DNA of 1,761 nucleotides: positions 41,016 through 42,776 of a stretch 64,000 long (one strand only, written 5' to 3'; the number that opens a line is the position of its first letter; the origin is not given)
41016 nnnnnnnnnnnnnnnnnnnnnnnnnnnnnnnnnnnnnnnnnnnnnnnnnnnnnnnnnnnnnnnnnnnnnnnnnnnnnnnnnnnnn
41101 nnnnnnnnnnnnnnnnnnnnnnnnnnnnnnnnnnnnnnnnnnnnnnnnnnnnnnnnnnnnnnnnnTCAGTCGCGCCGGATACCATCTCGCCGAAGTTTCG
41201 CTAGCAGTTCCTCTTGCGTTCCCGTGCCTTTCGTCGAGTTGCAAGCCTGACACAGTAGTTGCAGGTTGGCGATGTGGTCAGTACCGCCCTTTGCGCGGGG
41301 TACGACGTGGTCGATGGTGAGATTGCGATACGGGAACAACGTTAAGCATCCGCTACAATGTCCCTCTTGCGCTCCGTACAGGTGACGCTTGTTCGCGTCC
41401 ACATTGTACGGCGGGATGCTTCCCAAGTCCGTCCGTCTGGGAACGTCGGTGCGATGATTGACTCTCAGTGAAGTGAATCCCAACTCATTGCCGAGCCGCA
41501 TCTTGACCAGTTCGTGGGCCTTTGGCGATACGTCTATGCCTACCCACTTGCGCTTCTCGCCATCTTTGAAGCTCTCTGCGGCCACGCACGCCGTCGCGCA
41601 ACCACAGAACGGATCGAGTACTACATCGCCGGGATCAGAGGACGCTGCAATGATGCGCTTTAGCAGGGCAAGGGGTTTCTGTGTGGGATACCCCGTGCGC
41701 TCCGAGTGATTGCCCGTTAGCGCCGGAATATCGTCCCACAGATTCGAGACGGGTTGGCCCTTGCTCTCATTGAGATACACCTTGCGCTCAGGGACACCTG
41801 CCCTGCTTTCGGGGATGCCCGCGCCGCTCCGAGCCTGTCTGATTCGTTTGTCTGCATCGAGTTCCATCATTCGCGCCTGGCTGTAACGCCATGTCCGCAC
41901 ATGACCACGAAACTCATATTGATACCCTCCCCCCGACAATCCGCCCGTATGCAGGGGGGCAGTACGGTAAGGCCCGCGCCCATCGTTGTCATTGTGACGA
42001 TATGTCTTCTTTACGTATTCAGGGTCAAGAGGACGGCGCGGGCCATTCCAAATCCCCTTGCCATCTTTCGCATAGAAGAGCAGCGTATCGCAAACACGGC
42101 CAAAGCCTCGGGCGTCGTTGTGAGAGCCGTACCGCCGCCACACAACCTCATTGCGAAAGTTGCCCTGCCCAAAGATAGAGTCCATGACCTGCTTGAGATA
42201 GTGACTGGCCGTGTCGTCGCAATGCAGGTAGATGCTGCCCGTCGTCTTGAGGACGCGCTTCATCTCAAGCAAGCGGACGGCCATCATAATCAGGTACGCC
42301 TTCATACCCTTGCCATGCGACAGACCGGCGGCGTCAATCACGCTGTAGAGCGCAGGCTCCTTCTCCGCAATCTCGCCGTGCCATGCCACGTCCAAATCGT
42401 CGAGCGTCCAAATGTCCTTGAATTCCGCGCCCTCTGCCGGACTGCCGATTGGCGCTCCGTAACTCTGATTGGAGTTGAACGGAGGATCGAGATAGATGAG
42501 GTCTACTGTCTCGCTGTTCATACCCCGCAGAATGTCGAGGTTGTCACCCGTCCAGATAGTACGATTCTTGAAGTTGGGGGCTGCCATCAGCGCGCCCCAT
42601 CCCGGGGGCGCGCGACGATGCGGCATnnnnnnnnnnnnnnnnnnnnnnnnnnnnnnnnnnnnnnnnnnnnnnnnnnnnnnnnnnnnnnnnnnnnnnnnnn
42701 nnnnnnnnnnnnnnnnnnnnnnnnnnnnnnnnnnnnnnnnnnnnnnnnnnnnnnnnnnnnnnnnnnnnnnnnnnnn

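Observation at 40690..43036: Low-GC islet bounded by REP-like repeats encoding a DNA methyltransferase-HNH nuclease fusion and a small partner protein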

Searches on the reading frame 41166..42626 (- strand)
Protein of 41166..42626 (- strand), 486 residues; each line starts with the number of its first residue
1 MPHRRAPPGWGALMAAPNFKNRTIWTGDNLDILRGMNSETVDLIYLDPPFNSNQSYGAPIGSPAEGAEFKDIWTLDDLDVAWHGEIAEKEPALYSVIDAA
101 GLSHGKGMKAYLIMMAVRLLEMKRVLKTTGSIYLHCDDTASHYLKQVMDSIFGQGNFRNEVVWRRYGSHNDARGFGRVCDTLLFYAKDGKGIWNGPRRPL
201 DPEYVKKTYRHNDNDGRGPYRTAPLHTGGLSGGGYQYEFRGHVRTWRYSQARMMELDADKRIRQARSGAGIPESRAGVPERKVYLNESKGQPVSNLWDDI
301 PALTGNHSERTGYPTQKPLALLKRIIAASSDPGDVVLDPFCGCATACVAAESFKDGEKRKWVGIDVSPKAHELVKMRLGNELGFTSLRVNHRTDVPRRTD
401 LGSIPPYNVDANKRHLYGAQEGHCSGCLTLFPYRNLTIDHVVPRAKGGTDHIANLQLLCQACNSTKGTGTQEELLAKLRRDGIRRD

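Call 4: search_protein_families(library=pfam, proteins=[window:41166-42626:-], max_evalue=0.01)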
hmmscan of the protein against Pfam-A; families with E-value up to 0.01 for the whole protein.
window:41166-42626:- (486 aa): 7 families
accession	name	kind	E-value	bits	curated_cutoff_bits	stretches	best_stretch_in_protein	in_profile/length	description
PF01555.25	N6_N4_Mtase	-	1.3e-38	133.6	26.7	1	41-375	1-220/221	DNA methylase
PF14279.12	HNH_5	-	2.7e-13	50.1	27.5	1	424-476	1-53/56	HNH endonuclease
PF01844.29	HNH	-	6.1e-13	49.1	21.4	1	424-468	1-46/47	HNH endonuclease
PF02945.21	Endonuclease_7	-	0.00034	20.9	23.6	1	407-469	8-66/82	Recombination endonuclease VII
PF13395.12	HNH_4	-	0.001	19.4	22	1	432-468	15-50/54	HNH endonuclease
PF13847.12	Methyltransf_31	-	0.0012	19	27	0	331-370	2-40/145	Methyltransferase domain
PF03602.21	Cons_hypoth95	-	0.0043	17.2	24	0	30-55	102-128/182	Conserved hypothetical protein 95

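Call 5: search_protein_families(library=ncbifam, proteins=[window:41166-42626:-], max_evalue=0.01)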
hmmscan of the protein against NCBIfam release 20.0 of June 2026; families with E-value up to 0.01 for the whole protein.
window:41166-42626:- (486 aa): 5 families
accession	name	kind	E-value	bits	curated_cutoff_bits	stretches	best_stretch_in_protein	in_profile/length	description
NF008572.0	PRK11524.1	equivalog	1.1e-24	87.1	292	2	295-378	178-253/294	adenine-specific DNA-methyltransferase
NF050803.1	DnaMtaseCcrMCaul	equivalog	8.3e-19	67.7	830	1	309-381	182-250/350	adenine-specific DNA-methyltransferase CcrM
NF010253.0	PRK13699.1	subfamily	5e-12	46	244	1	303-378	134-205/226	DNA methyltransferase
NF040563.1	guided_IscB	equivalog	5.3e-10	38.9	175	1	433-477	202-246/314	RNA-guided endonuclease IscB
NF049971.1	CRISPR_Cas9d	exception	5.4e-08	31.9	375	1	412-470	536-597/986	type II CRISPR RNA-guided endonuclease Cas9d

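Call 6: search_protein_families(library=padloc, proteins=[window:41166-42626:-], max_evalue=0.01)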
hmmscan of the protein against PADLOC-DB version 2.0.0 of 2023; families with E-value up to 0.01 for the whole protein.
window:41166-42626:- (486 aa): 68 families (the best 25 are shown)
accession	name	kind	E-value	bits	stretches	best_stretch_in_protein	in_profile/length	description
PDLC03354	MTase_II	-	2e-59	199.7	1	109-380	127-384/425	Type II methyltransferase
PDLC03339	MTase_II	-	4.3e-55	185.1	3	278-382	176-275/399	Type II methyltransferase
PDLC03300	MTase_II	-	3.4e-40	136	2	21-190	11-165/302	Type II methyltransferase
PDLC03644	MTase_III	-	2.1e-39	133.7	1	21-378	38-393/542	Type III methyltransferase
PDLC03641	MTase_III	-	3.1e-36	123.2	1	24-366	107-446/657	Type III methyltransferase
PDLC03636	MTase_III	-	8.5e-35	118.5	2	111-220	96-204/575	Type III methyltransferase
PDLC03638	MTase_III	-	5e-32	109.1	1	110-385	430-684/816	Type III methyltransferase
PDLC03634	MTase_III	-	1.5e-31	108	1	26-367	99-445/621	Type III methyltransferase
PDLC03371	MTase_II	-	5.7e-30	102.7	2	287-380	166-254/260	Type II methyltransferase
PDLC03299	MTase_II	-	1.4e-29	101.6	3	291-379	175-258/296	Type II methyltransferase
PDLC03633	MTase_III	-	4.6e-26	89.7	2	18-189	75-230/616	Type III methyltransferase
PDLC03637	MTase_III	-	1.7e-25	87.6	1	109-367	184-454/513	Type III methyltransferase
PDLC03635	MTase_III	-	5.6e-23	79.5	2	110-210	267-372/708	Type III methyltransferase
PDLC03216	MTase_II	-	2.4e-20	70.8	2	313-386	194-263/364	Type II methyltransferase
PDLC03738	oMTase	-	3.3e-20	70.1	1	312-379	203-266/376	orphan methyltransferase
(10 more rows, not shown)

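Call 7: find_homologous_proteins(query=window:41166-42626:-)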
Query window:41166-42626:- (486 aa): 8000 proteins with E <= 0.001 among 8000 candidates; the best 120 are listed.
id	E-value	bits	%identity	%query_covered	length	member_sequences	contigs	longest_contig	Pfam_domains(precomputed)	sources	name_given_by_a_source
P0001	0.0e+0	1121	100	97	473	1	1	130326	PF01844.30,PF14279.13,PF01555.25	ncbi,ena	-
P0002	5.6e-246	835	76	100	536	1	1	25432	PF01844.30,PF14279.13,PF01555.25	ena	-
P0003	2.0e-226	770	75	97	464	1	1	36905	PF01844.30,PF14279.13,PF01555.25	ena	-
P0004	1.1e-211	722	66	96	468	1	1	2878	PF01844.30,PF14279.13,PF01555.25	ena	-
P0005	2.2e-209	714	67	96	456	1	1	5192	PF01844.30,PF14279.13,PF01555.25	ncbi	-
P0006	3.6e-207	707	66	97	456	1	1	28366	PF01844.30,PF14279.13,PF01555.25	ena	-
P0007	2.3e-196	671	63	97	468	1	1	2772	PF01844.30,PF14279.13,PF01555.25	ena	-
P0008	3.2e-192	658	63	95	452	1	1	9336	PF13395.13,PF01844.30,PF14279.13,PF01555.25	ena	-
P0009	1.8e-191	655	63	94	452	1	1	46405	PF13395.13,PF01844.30,PF14279.13,PF01555.25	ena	-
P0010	2.4e-190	651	63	96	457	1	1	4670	PF01844.30,PF02945.22,PF14279.13,PF01555.25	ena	-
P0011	3.4e-190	651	62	96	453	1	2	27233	PF01844.30,PF14279.13,PF01555.25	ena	-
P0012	9.3e-190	650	62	96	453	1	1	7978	PF01844.30,PF14279.13,PF01555.25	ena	-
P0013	1.5e-189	649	64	93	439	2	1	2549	PF01844.30,PF14279.13,PF01555.25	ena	-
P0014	2.6e-189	648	61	95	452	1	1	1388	PF13395.13,PF01844.30,PF14279.13,PF01555.25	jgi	jgi:site-specific DNA-methyltransferase (adenine-specific)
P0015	1.9e-187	642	62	95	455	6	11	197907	PF13395.13,PF01844.30,PF14279.13,PF01555.25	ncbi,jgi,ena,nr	ncbi:MAG: DNA methyltransferase [Chloroflexi bacterium]|nr:DNA methyltransferase [Chloroflexota bact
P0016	2.0e-187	642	62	95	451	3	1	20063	PF13395.13,PF01844.30,PF14279.13,PF01555.25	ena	-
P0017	5.8e-187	640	62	94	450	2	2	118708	PF01844.30,PF14279.13,PF01555.25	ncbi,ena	-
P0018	2.8e-186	638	63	91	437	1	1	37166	PF01844.30,PF14279.13,PF01555.25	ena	-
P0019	3.1e-186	638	62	94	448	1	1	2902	PF01844.30,PF14279.13,PF01555.25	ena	-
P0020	1.1e-185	636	62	97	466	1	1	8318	PF01844.30,PF14279.13,PF01555.25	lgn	-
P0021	1.1e-185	636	60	97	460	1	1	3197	PF01844.30,PF14279.13,PF01555.25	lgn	-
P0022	2.0e-184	632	60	97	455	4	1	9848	PF01844.30,PF14279.13,PF01555.25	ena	-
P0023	4.1e-184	631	62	95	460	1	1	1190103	PF01844.30,PF14279.13,PF01555.25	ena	-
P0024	4.7e-184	631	61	93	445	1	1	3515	PF01844.30,PF14279.13,PF01555.25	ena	-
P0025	6.4e-184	630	61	95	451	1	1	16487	PF01844.30,PF14279.13,PF01555.25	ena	-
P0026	1.2e-183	629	60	96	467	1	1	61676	PF01844.30,PF14279.13,PF01555.25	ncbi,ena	-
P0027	1.6e-183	629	61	94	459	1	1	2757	PF01844.30,PF14279.13,PF01555.25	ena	-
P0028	1.7e-183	629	61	94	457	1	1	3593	PF01844.30,PF14279.13,PF01555.25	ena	-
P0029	2.0e-183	629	60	96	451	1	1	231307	PF01844.30,PF14279.13,PF01555.25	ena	-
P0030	2.4e-183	628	61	94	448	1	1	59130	PF01844.30,PF14279.13,PF01555.25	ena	-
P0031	2.7e-183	628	60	96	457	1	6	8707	PF01844.30,PF14279.13,PF01555.25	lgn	-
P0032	5.8e-183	627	60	96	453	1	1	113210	PF01844.30,PF14279.13,PF01555.25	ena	-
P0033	6.4e-183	627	61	95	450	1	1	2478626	PF13395.13,PF01844.30,PF14279.13,PF01555.25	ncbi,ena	-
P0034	7.5e-183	627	60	97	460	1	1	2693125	PF01844.30,PF14279.13,PF01555.25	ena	-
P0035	8.4e-183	627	60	97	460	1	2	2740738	PF01844.30,PF14279.13,PF01555.25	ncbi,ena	-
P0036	1.4e-182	626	60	97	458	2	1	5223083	PF01844.30,PF14279.13,PF01555.25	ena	-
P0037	1.7e-182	626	60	94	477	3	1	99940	PF13395.13,PF01844.30,PF14279.13,PF01555.25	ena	-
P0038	1.9e-182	625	61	95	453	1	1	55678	PF13395.13,PF01844.30,PF14279.13,PF01555.25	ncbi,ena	-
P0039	2.0e-182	625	60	96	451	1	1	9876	PF01844.30,PF14279.13,PF01555.25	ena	-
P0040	3.7e-182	624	61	95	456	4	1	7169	PF01844.30,PF14279.13,PF01555.25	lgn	-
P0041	3.8e-182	624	60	96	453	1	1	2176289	PF01844.30,PF14279.13,PF01555.25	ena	-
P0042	1.9e-181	622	60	97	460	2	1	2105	PF01844.30,PF14279.13,PF01555.25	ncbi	-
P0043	2.3e-181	622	59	97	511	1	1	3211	PF01844.30,PF14279.13,PF01555.25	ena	-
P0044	5.6e-181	621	60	96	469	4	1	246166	PF01844.30,PF14279.13,PF01555.25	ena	-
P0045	9.2e-181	620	61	95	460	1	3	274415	PF01844.30,PF14279.13,PF01555.25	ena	-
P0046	1.5e-180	619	59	98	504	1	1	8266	PF01844.30,PF14279.13,PF01555.25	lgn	-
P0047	2.2e-180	619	59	97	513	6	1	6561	PF01844.30,PF14279.13,PF01555.25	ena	-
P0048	3.5e-180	618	58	97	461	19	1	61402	PF01844.30,PF14279.13,PF01555.25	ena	-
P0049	4.0e-180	618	59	99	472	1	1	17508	PF13395.13,PF01844.30,PF14279.13,PF01555.25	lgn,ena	-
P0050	4.7e-180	618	60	97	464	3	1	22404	PF01844.30,PF14279.13,PF01555.25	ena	-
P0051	9.5e-180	617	58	97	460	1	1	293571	PF01844.30,PF14279.13,PF01555.25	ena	-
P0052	1.3e-179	616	60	97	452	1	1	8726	PF01844.30,PF14279.13,PF01555.25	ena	-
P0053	1.4e-179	616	60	96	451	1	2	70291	PF01844.30,PF14279.13,PF01555.25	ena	-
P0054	1.9e-179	616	60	96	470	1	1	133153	PF01844.30,PF14279.13,PF01555.25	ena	-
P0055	4.0e-179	614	59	97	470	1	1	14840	PF13395.13,PF01844.30,PF14279.13,PF01555.25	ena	-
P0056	4.5e-179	614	58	97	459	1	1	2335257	PF01844.30,PF14279.13,PF01555.25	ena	-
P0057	8.5e-179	613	58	97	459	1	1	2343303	PF01844.30,PF14279.13,PF01555.25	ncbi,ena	-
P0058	1.1e-178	613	58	97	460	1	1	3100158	PF01844.30,PF14279.13,PF01555.25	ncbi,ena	-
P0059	1.3e-178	613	58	96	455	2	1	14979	PF13395.13,PF01844.30,PF14279.13,PF01555.25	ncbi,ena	-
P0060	1.6e-178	612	60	97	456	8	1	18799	PF01844.30,PF14279.13,PF01555.25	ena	-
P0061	1.9e-178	612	60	97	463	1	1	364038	PF01844.30,PF14279.13,PF01555.25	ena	-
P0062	2.0e-178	612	60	97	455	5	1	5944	PF01844.30,PF14279.13,PF01555.25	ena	-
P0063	1.2e-177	610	60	96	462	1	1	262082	PF01844.30,PF14279.13,PF01555.25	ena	-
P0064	1.3e-177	609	59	97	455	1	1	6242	PF01844.30,PF14279.13,PF01555.25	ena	-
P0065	1.5e-177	609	58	97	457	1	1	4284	PF01844.30,PF14279.13,PF01555.25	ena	-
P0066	2.7e-177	608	60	96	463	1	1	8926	PF01844.30,PF14279.13,PF01555.25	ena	-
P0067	3.0e-177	608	59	96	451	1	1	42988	PF01844.30,PF14279.13,PF01555.25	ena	-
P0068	4.0e-177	608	58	97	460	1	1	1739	PF01844.30,PF14279.13,PF01555.25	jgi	-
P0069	5.3e-177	607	59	96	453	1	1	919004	PF01844.30,PF14279.13,PF01555.25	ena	-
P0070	1.0e-176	607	59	97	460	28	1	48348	PF13847.13,PF01844.30,PF14279.13,PF01555.25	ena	-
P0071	1.0e-176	607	59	94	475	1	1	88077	PF01844.30,PF14279.13,PF01555.25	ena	-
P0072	1.3e-176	606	58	96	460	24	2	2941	PF01844.30,PF14279.13,PF01555.25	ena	-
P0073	1.3e-176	606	59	96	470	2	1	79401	PF01844.30,PF14279.13,PF01555.25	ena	-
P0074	1.5e-176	606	59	97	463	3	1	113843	PF01844.30,PF14279.13,PF01555.25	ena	-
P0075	1.7e-176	606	59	96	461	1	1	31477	PF13395.13,PF01844.30,PF14279.13,PF01555.25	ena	-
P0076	1.8e-176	606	59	96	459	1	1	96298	PF01844.30,PF14279.13,PF01555.25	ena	-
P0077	2.2e-176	605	58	97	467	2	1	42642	PF01844.30,PF14279.13,PF01555.25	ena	-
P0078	2.3e-176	605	58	97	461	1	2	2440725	PF01844.30,PF14279.13,PF01555.25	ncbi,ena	-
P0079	2.9e-176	605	60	97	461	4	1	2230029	PF01844.30,PF14279.13,PF01555.25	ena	-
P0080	2.9e-176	605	58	96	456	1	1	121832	PF01844.30,PF14279.13,PF01555.25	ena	-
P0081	3.5e-176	605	58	97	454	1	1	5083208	PF13395.13,PF01844.30,PF14279.13,PF01555.25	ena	-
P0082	3.5e-176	605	59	96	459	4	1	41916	PF01844.30,PF14279.13,PF01555.25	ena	-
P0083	3.7e-176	605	57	97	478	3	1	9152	PF03602.22,PF01844.30,PF14279.13,PF01555.25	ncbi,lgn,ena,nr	ncbi:MAG: hypothetical protein F4X77_00405 [Acidobacteriia bacterium]|nr:hypothetical protein [Terri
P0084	4.0e-176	605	58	97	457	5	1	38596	PF01844.30,PF14279.13,PF01555.25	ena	-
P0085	4.6e-176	604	59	96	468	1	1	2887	PF01844.30,PF14279.13,PF01555.25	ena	-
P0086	5.1e-176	604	59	96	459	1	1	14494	PF01844.30,PF14279.13,PF01555.25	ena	-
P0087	5.7e-176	604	60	95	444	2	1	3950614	PF13395.13,PF01844.30,PF14279.13,PF01555.25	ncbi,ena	-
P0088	6.3e-176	604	58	97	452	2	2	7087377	PF13395.13,PF01844.30,PF14279.13,PF01555.25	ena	-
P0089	6.3e-176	604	57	97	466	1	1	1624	PF01844.30,PF14279.13,PF01555.25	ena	-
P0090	6.5e-176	604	58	97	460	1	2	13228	PF01844.30,PF14279.13,PF01555.25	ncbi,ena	-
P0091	7.0e-176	604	57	97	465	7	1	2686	PF13395.13,PF01844.30,PF14279.13,PF01555.25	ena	-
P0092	1.7e-175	602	59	96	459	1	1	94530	PF01844.30,PF14279.13,PF01555.25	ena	-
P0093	1.9e-175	602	58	97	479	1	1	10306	PF01844.30,PF14279.13,PF01555.25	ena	-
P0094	2.2e-175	602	57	96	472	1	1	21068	PF01844.30,PF14279.13,PF01555.25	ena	-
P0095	2.4e-175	602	58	97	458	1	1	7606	PF13395.13,PF01844.30,PF14279.13,PF01555.25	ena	-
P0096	2.4e-175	602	59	96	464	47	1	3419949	PF01844.30,PF14279.13,PF01555.25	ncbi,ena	-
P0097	2.6e-175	602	57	97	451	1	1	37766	PF01844.30,PF14279.13,PF01555.25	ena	-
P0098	2.6e-175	602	57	97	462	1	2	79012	PF13395.13,PF01844.30,PF14279.13,PF01555.25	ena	-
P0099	2.6e-175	602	57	97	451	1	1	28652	PF01844.30,PF14279.13,PF01555.25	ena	-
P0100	2.7e-175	602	57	96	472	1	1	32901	PF01844.30,PF14279.13,PF01555.25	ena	-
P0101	3.0e-175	602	58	97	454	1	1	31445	PF13395.13,PF01844.30,PF14279.13,PF01555.25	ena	-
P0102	3.2e-175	602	58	97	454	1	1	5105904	PF13395.13,PF01844.30,PF14279.13,PF01555.25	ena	-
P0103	3.6e-175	601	59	96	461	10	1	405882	PF01844.30,PF14279.13,PF01555.25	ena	-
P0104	4.6e-175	601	58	97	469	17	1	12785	PF01844.30,PF14279.13,PF01555.25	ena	-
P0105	5.7e-175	601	57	97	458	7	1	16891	PF01844.30,PF14279.13,PF01555.25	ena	-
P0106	5.8e-175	601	58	97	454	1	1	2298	PF01844.30,PF14279.13,PF01555.25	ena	-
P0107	7.3e-175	600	58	96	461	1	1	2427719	PF13395.13,PF01844.30,PF14279.13,PF01555.25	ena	-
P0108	9.0e-175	600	56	97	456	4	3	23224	PF01844.30,PF14279.13,PF01555.25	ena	-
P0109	9.3e-175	600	57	97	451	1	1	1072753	PF01844.30,PF14279.13,PF01555.25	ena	-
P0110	1.0e-174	600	58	96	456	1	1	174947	PF01844.30,PF14279.13,PF01555.25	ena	-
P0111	1.1e-174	600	58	97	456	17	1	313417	PF01844.30,PF14279.13,PF01555.25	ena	-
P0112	1.2e-174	600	58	96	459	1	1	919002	PF01844.30,PF14279.13,PF01555.25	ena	-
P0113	1.2e-174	600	57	96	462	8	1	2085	PF01844.30,PF14279.13,PF01555.25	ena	-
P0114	1.3e-174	600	57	97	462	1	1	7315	PF01844.30,PF14279.13,PF01555.25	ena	-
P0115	1.4e-174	599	58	96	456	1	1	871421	PF01844.30,PF14279.13,PF01555.25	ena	-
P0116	1.4e-174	599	58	96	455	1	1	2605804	PF01844.30,PF14279.13,PF01555.25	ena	-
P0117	1.6e-174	599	58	96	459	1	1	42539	PF01844.30,PF14279.13,PF01555.25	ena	-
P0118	1.7e-174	599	59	96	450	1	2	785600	PF13847.13,PF03602.22,PF02086.22,PF01844.30,PF14279.13,PF01555.25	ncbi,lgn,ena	-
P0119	1.9e-174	599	58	97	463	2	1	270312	PF01844.30,PF14279.13,PF01555.25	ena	-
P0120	2.0e-174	599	59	96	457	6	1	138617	PF01844.30,PF14279.13,PF01555.25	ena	-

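Call 8: search_solved_structures(query=window:41166-42626:-, show_alignments=2)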
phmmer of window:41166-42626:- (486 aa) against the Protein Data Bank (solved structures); distinct sequences matched with E-value up to 0.001: 16.
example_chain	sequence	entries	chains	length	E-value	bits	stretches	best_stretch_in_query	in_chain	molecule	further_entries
6k0w_B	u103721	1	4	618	1.1e-14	57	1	16-221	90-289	Adenine specific DNA methyltransferase (Mod)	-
9c3u_A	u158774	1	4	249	1.8e-13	53.1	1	294-366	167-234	Methyltransferase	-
8urk_A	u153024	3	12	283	2.5e-13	52.5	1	294-366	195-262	Methyltransferase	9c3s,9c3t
6pbd_A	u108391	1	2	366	3.9e-12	48.6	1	310-379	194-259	Modification methylase CcrMI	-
1nw8_A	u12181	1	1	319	4.7e-11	45.1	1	287-351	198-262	MODIFICATION METHYLASE RSRI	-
1eg2_A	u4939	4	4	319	5e-11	45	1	287-351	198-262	MODIFICATION METHYLASE RSRI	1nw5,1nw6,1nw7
2zie_A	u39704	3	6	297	6.2e-10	41.4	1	293-398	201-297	Putative modification methylase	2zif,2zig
5hek_A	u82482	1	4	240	2.6e-09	39.3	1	304-379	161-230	Adenine specific DNA methyltransferase (DpnA)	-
5hfj_A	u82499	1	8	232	3.3e-09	39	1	304-378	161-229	Adenine specific DNA methyltransferase (DpnA)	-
8s9m_A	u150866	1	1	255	7e-08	34.6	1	309-389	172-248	DNA cytosine-N4 methyltransferase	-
8s9n_A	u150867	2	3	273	7.3e-08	34.5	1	309-389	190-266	DNA cytosine-N4 methyltransferase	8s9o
4zcf_A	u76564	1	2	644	1e-07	34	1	24-186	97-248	Restriction endonuclease EcoP15I, modification subunit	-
7dsu_A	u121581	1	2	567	3.3e-07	32.4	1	109-157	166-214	Mbo45V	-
1g60_A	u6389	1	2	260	1.4e-06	30.3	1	312-366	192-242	Adenine-specific Methyltransferase MboIIA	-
8d2k_A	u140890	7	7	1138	4e-06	28.8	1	402-468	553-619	CRISPR-associated endonuclease, Csn1 family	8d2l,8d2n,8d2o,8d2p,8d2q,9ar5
4h9d_A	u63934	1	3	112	0.00011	24.1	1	421-466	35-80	HNH endonuclease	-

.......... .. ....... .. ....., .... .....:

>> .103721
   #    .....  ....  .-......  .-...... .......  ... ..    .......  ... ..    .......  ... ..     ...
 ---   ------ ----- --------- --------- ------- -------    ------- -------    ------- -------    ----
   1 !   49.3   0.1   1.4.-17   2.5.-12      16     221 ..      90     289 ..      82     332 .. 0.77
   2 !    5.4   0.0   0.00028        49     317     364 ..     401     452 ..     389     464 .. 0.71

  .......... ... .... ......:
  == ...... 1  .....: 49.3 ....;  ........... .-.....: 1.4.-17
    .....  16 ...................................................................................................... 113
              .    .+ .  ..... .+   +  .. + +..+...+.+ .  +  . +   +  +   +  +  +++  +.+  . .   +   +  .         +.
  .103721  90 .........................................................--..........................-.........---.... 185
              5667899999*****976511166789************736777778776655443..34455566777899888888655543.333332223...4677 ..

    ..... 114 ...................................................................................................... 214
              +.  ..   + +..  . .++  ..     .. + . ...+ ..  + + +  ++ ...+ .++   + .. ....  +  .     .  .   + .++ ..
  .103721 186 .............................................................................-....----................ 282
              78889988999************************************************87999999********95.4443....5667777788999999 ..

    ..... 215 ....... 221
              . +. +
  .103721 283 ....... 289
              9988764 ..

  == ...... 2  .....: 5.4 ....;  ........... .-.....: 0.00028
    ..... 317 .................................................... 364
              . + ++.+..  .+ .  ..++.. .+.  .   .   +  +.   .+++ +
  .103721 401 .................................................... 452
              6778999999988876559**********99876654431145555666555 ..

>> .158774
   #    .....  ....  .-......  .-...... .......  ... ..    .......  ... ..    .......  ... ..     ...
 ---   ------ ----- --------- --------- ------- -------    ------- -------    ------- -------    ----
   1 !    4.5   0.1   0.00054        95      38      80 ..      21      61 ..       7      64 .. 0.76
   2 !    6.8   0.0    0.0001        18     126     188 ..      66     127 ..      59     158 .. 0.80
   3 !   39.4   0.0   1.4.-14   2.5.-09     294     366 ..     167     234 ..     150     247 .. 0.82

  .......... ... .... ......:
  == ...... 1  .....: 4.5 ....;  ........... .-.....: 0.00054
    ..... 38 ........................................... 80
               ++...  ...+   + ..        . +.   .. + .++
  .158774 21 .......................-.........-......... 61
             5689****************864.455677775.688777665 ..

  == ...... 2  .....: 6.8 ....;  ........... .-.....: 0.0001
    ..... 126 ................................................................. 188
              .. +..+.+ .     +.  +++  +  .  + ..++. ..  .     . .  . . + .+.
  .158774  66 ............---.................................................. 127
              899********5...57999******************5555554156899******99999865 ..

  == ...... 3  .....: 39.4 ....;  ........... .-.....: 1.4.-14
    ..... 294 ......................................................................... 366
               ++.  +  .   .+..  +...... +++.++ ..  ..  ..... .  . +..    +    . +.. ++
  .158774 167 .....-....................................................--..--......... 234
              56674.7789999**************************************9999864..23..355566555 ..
